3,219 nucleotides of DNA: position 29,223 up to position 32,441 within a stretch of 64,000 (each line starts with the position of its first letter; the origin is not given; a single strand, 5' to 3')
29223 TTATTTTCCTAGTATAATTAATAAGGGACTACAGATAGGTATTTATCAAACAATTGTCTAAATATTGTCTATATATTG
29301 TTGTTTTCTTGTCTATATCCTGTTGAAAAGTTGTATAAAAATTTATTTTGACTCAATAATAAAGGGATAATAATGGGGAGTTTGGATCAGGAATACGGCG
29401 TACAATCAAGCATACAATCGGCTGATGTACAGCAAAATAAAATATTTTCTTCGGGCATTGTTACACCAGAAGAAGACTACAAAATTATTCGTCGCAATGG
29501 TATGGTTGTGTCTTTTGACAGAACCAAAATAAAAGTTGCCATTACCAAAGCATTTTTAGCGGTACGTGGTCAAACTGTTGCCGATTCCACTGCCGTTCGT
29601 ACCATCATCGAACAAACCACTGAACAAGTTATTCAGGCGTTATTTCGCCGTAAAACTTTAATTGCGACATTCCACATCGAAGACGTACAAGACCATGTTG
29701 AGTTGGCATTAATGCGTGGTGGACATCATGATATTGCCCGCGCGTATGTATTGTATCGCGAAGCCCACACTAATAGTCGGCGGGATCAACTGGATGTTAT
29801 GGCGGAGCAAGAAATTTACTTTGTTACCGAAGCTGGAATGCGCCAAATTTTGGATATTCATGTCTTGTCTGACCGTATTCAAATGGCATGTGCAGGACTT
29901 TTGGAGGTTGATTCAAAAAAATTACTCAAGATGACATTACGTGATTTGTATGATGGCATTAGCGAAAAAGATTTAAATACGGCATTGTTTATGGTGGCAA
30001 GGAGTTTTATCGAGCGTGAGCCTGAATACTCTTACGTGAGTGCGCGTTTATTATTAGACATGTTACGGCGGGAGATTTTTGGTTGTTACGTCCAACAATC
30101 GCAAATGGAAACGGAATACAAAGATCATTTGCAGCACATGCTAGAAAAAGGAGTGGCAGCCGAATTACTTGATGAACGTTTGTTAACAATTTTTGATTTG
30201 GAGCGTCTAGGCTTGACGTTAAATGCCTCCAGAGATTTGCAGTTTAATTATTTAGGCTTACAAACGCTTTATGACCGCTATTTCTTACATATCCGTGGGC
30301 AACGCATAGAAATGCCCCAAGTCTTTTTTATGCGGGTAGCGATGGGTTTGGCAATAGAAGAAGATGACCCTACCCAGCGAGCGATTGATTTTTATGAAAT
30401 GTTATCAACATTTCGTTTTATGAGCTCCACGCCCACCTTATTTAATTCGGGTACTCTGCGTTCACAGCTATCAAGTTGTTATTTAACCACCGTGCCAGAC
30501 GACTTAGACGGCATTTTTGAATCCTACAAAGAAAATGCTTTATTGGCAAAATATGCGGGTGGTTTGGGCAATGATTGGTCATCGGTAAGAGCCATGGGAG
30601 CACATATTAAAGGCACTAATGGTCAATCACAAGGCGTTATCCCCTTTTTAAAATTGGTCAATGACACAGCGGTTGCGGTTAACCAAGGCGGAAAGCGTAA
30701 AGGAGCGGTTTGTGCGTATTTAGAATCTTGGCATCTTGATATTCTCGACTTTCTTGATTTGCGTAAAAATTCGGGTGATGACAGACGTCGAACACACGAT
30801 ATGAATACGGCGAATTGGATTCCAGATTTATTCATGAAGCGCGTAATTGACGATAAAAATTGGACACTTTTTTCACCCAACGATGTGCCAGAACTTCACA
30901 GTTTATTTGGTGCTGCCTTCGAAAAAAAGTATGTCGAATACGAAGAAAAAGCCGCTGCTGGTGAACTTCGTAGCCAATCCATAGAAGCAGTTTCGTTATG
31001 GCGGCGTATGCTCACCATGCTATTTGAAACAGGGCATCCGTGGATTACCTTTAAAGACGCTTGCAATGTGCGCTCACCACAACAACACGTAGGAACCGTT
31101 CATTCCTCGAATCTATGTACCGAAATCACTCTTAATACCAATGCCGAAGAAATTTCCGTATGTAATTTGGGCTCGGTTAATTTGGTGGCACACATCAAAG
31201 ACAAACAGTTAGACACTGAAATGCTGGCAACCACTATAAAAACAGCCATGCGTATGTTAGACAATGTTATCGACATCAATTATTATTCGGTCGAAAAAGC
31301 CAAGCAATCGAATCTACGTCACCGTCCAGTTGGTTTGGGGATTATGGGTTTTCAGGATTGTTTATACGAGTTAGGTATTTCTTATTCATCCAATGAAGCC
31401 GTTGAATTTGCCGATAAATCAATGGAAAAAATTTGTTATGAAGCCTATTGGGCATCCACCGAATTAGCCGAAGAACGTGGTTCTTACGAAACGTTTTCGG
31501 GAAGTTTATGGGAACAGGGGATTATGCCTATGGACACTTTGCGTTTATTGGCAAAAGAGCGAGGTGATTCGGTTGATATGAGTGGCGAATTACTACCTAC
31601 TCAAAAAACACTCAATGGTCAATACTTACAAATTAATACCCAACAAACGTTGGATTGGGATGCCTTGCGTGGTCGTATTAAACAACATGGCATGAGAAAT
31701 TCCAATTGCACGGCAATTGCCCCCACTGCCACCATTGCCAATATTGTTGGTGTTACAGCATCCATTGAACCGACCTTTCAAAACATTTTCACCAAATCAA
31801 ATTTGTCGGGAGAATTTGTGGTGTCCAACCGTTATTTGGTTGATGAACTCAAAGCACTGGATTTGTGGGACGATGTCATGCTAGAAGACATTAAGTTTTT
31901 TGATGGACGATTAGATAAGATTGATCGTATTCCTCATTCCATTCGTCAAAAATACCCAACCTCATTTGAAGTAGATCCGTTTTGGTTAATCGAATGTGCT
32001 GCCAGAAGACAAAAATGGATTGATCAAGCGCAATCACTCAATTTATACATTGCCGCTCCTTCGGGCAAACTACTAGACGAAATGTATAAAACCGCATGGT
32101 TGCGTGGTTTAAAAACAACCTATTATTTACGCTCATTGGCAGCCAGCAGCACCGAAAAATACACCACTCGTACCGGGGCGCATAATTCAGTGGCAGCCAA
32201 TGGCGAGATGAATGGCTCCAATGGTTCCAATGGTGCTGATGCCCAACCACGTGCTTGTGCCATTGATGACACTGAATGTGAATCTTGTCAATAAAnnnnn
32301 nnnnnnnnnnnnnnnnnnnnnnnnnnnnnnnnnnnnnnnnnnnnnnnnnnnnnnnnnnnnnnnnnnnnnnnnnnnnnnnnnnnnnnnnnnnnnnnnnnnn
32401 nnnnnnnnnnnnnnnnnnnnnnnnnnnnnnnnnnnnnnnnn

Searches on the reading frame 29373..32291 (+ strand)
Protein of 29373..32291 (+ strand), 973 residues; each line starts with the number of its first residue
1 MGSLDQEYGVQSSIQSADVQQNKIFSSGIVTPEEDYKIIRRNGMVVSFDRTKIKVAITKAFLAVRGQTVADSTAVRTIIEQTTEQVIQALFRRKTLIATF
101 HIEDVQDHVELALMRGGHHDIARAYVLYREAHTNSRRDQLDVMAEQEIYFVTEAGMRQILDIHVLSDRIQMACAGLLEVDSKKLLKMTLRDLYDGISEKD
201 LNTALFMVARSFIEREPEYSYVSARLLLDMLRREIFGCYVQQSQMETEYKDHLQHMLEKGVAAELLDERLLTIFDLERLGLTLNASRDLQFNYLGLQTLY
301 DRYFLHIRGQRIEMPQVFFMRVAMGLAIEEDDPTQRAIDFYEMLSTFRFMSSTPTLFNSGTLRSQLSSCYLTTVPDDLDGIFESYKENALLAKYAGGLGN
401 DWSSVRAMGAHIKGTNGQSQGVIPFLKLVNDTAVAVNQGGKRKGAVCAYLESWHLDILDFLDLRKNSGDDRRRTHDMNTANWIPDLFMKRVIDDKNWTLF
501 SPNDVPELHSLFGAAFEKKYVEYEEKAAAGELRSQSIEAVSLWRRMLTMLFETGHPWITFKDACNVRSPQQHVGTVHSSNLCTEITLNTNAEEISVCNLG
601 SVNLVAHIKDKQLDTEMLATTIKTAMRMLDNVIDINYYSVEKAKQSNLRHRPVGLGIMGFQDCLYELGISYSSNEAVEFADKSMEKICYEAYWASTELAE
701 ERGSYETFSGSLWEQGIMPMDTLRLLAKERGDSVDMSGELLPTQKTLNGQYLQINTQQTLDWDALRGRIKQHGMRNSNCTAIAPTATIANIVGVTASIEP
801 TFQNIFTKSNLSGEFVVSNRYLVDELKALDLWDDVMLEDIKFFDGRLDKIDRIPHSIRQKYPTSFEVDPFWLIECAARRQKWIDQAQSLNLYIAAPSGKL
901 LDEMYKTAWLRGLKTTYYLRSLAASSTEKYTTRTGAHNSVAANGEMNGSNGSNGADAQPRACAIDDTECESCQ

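Call 4: search_protein_families(library=pfam, proteins=[window:29373-32291:+], max_evalue=0.01)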
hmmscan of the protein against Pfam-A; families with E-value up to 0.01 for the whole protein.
window:29373-32291:+ (973 aa): 3 families
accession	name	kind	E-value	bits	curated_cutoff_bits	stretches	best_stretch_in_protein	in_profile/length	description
PF02867.20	Ribonuc_red_lgC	-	8.4e-190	632.3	23.9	1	367-919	1-523/523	Ribonucleotide reductase, barrel domain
PF00317.26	Ribonuc_red_lgN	-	2.3e-23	82.5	28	1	290-361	2-74/77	Ribonucleotide reductase, all-alpha domain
PF03477.21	ATP-cone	-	2.5e-21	76.4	25.8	1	37-133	2-87/88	ATP cone domain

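Call 45: list_cluster_members(proteins=[P0272, window:29373-32291:+, window:33762-34853:+, P0276, P0275, P0273, P0284, P0280, P0177])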
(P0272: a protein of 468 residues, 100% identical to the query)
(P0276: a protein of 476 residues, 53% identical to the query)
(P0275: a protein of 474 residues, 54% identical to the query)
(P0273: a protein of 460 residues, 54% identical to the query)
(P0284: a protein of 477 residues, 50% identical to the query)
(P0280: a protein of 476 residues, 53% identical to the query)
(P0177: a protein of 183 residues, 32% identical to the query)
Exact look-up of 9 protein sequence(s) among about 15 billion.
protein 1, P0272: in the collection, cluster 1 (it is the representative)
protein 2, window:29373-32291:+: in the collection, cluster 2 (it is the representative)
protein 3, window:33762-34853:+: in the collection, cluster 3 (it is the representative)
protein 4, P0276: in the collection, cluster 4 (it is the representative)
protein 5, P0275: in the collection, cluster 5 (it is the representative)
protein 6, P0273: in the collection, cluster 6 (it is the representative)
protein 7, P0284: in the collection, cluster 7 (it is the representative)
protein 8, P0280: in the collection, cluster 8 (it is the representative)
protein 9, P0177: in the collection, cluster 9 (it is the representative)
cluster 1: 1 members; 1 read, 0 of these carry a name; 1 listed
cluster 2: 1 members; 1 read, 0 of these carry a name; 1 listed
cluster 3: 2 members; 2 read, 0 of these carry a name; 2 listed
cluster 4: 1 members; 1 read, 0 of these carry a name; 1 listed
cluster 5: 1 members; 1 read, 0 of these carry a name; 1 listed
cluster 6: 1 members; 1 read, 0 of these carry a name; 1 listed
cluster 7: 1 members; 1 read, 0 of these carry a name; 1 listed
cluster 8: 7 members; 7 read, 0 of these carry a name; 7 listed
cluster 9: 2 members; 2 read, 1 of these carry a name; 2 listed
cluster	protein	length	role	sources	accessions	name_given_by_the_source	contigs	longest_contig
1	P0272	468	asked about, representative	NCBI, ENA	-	-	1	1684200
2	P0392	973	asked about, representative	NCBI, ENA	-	-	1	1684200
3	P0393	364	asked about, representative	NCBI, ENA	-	-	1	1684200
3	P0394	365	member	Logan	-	-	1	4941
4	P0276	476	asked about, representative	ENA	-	-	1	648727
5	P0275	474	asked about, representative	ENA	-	-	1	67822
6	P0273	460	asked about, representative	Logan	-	-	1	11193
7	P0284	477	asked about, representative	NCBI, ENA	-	-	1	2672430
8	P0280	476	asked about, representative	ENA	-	-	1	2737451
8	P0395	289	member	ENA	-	-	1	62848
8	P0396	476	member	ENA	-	-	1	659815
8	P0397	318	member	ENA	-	-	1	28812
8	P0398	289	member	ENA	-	-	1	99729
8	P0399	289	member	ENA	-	-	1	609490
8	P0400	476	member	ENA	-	-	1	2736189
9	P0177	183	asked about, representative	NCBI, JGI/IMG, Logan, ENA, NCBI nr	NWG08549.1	MAG: hypothetical protein HXY35_17865 [Chloroflexi bacterium] | hypothetical protein [Chloroflexota bacterium]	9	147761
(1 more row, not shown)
